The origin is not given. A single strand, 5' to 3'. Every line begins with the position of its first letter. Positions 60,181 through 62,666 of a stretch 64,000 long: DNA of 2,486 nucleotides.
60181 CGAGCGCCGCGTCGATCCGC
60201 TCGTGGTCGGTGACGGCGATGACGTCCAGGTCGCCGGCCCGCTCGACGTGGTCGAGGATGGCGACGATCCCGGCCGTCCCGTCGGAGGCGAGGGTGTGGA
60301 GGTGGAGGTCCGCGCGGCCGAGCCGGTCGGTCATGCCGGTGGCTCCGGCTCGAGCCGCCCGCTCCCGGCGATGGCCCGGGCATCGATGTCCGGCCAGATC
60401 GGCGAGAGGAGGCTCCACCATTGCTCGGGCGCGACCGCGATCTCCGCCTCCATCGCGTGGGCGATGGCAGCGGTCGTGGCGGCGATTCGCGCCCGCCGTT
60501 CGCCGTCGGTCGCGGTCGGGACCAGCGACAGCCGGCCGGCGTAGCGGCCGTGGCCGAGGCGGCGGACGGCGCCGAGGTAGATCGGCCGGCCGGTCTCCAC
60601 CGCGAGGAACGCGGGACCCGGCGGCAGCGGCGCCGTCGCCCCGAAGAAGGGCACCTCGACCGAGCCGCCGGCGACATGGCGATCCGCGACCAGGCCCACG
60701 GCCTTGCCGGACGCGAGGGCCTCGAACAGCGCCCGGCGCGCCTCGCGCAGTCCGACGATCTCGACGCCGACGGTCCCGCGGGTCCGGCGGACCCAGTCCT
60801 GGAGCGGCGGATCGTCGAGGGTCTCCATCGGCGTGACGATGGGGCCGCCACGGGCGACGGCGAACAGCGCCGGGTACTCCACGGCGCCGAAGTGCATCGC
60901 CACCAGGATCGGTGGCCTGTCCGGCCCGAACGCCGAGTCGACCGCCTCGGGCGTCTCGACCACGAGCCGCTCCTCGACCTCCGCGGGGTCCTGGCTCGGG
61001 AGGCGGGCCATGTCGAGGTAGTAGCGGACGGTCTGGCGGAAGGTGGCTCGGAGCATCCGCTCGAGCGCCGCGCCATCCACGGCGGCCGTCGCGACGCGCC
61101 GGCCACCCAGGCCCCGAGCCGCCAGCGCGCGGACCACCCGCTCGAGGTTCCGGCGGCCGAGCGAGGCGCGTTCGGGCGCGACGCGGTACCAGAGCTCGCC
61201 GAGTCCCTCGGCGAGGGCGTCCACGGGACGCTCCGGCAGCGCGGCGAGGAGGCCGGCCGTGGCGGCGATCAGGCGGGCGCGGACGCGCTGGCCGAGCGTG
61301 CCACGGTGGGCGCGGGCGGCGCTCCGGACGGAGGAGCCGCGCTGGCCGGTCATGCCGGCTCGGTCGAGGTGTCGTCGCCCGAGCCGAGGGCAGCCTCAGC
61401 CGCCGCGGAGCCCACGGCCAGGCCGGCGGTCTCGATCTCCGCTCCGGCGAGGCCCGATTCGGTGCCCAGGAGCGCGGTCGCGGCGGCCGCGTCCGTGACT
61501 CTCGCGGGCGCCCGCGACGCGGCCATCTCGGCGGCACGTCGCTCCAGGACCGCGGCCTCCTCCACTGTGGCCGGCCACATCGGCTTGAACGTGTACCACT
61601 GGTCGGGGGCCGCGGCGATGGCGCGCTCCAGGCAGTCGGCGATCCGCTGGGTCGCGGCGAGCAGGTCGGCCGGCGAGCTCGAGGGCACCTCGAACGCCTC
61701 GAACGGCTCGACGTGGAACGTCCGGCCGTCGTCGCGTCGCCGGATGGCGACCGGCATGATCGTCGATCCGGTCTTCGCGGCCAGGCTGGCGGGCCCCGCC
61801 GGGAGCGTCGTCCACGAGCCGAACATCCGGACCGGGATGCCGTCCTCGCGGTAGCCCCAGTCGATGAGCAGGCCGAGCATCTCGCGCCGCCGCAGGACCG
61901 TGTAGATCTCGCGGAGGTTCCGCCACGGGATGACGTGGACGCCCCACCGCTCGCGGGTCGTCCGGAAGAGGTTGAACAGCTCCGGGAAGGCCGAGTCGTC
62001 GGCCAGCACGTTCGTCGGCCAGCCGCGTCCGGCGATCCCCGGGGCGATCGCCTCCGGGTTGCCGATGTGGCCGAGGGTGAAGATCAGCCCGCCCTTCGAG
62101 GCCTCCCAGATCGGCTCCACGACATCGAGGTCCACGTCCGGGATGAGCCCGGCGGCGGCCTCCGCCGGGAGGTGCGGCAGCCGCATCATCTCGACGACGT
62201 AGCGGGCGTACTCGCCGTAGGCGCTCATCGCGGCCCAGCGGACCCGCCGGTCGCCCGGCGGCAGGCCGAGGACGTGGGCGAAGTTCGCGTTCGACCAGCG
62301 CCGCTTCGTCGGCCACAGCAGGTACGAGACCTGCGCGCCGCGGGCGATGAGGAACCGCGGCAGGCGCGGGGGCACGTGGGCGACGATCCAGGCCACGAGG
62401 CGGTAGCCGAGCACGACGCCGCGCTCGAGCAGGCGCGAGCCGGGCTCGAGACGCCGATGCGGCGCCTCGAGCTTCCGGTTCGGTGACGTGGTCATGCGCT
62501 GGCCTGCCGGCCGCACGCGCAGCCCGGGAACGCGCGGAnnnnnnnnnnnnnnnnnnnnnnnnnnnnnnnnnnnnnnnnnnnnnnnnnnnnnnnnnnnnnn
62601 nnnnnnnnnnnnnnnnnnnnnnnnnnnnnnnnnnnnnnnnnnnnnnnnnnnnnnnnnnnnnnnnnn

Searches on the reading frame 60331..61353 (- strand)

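Call 21: search_protein_families(library=pfam, proteins=[window:60331-61353:-], max_evalue=0.001)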
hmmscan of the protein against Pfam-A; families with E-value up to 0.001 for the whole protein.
window:60331-61353:- (340 aa): 1 family
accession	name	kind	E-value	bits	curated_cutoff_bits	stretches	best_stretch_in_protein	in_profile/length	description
PF03279.18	Lip_A_acyltrans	-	1.4e-29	103.7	22.3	1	98-315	73-289/295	Bacterial lipid A biosynthesis acyltransferase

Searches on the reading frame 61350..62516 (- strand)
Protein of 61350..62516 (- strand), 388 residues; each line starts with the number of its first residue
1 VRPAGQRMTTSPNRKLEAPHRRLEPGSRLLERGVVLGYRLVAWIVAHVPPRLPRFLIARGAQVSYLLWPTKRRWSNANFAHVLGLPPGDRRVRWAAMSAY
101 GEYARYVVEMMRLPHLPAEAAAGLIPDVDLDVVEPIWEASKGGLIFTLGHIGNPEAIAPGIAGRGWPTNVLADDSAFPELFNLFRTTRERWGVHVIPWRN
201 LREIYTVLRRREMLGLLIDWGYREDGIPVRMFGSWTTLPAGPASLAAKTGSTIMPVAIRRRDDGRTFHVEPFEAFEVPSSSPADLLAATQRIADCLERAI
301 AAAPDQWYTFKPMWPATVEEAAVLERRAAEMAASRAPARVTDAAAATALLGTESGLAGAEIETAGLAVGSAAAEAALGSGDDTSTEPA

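Call 21: search_protein_families(library=pfam, proteins=[window:61350-62516:-], max_evalue=0.001)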
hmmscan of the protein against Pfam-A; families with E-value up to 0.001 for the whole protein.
window:61350-62516:- (388 aa): 1 family
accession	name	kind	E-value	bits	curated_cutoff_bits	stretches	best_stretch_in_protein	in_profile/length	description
PF03279.18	Lip_A_acyltrans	-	1.7e-29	103.4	22.3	1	36-314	17-293/295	Bacterial lipid A biosynthesis acyltransferase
